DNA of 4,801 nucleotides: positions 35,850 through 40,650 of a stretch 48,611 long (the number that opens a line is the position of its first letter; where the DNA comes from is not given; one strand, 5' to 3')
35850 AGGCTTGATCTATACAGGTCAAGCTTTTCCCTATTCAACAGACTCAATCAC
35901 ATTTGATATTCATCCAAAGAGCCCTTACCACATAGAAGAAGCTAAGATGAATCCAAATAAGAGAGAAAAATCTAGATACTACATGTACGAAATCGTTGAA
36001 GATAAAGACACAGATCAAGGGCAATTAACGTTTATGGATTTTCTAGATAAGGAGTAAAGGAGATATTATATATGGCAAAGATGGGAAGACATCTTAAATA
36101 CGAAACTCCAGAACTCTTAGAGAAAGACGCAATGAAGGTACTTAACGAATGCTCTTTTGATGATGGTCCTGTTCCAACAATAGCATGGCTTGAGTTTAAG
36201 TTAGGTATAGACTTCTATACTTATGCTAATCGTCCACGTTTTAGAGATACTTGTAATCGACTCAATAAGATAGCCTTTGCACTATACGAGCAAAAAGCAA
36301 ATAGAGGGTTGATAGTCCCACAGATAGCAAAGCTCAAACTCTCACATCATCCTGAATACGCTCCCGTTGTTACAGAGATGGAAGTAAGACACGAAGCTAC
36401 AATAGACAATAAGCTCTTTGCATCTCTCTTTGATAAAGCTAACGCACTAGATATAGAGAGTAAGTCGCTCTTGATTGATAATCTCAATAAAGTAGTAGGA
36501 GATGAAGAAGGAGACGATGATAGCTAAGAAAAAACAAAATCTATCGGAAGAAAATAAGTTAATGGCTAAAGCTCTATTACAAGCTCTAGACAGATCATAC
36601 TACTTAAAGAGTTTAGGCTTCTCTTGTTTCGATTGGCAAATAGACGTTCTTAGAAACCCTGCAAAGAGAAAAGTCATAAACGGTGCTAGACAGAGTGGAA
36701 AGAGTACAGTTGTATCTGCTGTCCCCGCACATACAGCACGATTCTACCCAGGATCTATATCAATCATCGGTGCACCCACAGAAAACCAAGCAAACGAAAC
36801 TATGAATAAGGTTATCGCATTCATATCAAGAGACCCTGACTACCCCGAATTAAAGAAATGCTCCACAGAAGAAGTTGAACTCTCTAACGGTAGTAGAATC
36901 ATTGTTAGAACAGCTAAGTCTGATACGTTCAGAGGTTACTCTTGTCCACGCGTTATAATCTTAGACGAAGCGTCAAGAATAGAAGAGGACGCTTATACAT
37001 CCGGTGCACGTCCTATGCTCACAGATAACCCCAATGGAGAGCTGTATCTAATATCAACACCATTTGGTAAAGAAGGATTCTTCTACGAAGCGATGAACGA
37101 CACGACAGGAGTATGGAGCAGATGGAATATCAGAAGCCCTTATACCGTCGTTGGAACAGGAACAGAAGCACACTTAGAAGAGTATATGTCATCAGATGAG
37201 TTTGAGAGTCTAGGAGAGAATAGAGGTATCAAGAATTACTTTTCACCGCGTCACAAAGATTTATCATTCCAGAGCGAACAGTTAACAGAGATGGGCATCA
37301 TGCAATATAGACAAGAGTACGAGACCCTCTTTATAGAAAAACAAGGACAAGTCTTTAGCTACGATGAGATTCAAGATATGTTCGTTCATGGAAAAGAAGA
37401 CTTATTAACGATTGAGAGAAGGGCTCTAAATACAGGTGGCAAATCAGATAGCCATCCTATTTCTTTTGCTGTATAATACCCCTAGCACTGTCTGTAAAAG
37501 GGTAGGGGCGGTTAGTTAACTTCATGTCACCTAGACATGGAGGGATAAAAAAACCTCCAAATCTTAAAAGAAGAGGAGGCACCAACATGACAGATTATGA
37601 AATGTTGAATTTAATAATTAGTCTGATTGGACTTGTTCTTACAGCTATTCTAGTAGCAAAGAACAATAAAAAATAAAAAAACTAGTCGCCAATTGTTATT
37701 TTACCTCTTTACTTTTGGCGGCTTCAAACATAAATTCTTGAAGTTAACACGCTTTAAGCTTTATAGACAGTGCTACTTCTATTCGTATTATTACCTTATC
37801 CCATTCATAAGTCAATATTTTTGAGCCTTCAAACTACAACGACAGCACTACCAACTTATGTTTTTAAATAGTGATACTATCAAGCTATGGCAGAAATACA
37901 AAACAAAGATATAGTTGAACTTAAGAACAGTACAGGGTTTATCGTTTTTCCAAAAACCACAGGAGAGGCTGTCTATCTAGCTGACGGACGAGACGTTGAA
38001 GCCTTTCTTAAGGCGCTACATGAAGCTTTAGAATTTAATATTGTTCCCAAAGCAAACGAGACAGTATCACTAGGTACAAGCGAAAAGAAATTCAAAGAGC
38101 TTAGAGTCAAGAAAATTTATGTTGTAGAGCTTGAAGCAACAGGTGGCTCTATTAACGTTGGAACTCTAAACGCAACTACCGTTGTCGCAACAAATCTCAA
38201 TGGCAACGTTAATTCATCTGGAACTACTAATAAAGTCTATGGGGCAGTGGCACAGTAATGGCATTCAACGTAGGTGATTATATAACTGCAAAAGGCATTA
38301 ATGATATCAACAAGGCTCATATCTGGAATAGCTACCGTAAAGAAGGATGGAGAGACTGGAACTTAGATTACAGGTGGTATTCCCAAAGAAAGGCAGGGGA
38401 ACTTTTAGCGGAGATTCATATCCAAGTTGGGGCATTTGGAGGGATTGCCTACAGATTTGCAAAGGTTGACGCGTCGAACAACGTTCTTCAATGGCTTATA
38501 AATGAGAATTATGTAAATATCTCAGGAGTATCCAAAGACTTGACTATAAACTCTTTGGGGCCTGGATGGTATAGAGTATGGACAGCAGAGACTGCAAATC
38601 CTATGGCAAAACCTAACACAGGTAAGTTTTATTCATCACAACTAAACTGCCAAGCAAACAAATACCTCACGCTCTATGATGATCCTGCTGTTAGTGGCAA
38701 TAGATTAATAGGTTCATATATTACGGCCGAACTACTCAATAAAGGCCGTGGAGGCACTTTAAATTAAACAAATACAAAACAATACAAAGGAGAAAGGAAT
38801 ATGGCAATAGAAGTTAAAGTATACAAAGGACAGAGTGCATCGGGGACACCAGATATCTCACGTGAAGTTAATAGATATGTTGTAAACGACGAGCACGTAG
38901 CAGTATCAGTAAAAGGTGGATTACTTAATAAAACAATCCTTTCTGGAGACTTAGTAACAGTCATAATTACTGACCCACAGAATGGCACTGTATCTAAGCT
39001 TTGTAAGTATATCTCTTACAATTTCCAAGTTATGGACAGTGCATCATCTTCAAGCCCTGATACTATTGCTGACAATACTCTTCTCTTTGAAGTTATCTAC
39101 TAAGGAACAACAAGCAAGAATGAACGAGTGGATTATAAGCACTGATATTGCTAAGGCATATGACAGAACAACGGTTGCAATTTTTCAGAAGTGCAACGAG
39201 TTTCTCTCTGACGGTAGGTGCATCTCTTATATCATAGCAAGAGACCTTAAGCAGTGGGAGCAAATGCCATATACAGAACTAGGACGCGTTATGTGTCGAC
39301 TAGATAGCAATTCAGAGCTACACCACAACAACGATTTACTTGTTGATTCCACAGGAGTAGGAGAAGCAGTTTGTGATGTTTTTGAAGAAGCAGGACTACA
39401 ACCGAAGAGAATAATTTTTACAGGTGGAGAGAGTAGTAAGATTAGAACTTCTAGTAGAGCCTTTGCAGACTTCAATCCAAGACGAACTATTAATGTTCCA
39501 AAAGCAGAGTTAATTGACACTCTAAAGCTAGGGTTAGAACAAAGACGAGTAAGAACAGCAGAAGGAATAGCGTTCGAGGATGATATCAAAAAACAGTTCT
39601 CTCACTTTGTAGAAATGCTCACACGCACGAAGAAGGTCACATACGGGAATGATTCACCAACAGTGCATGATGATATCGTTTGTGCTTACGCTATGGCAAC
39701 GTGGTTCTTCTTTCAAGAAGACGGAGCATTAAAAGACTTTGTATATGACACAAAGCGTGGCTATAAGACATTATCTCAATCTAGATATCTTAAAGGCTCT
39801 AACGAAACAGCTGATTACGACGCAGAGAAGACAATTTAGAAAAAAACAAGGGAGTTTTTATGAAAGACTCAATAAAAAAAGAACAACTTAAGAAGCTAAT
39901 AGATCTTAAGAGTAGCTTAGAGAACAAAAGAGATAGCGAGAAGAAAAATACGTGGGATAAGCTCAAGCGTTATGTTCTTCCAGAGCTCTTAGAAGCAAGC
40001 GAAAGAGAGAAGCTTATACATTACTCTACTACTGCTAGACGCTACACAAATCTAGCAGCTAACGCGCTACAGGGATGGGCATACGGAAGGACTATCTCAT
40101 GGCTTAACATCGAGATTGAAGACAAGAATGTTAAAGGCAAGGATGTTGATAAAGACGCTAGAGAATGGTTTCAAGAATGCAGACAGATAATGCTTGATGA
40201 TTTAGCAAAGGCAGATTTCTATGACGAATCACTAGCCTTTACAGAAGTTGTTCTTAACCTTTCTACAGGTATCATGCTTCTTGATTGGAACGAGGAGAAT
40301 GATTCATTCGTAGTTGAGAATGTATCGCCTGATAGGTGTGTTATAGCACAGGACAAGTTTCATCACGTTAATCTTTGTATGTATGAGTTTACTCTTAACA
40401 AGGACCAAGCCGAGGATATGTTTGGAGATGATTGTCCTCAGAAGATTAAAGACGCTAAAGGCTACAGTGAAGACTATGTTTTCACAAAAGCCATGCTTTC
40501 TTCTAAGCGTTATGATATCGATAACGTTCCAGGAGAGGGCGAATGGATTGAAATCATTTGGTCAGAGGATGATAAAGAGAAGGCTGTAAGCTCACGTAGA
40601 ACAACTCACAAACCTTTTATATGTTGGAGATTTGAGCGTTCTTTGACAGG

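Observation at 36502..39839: Large terminase split into separate ATPase and nuclease ORFs by a 1.64-kb cargo insertion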

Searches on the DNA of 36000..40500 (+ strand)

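Call 5: search_dna_similar(query=window:36000-40500:+, collection=phages, mode=near, max_rows=30)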
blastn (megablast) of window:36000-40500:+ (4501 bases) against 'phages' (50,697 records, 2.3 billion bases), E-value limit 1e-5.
No match.

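Call 15: search_rna_families(source=window, start=37200, end=39400, threshold=evalue, max_evalue=10)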
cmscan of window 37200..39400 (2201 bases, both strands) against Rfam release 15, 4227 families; matches with E-value up to 10: 4.
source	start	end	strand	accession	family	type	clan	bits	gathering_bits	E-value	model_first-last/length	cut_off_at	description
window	38937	38989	+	RF03476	mir-7360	Gene; miRNA;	-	20.5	47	1.4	1-59/59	no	mir-7360 microRNA precursor family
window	37417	37469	+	RF00489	ctRNA_p42d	Gene; antisense;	-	19.8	50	0.52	1-46/46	no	ctRNA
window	37473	37577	+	RF02557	CbSR1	Gene; sRNA;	-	16.3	146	3.7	1-112/112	no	Coxiella burnetii sRNA 1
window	37593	37726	+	RF04321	tmRNA_permuted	Gene;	-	13.5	47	6.2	1-213/213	no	permuted transfer-messenger RNA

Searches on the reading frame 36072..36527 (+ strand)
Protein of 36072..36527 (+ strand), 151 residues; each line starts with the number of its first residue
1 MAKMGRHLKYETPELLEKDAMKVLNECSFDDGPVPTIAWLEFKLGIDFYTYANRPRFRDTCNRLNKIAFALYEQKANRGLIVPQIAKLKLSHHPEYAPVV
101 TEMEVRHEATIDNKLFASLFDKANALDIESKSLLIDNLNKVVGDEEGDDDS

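Call 3: search_protein_families(library=pfam, proteins=[window:36072-36527:+], max_evalue=0.1)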
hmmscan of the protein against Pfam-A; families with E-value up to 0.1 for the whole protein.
window:36072-36527:+ (151 aa): 1 family
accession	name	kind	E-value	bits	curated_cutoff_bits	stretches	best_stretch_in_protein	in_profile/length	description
PF16677.11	GP3_package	-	0.009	16.6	29.4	1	5-93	1-97/105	DNA-packaging protein gp3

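Call 4: search_protein_families(library=phrogs, proteins=[window:36072-36527:+], max_evalue=0.01)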
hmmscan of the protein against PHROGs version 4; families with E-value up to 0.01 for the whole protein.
window:36072-36527:+ (151 aa): 0 families

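Call 62: search_protein_families(library=ncbifam, proteins=[window:36072-36527:+], max_evalue=0.1)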
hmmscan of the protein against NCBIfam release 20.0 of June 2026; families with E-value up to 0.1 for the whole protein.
window:36072-36527:+ (151 aa): 0 families
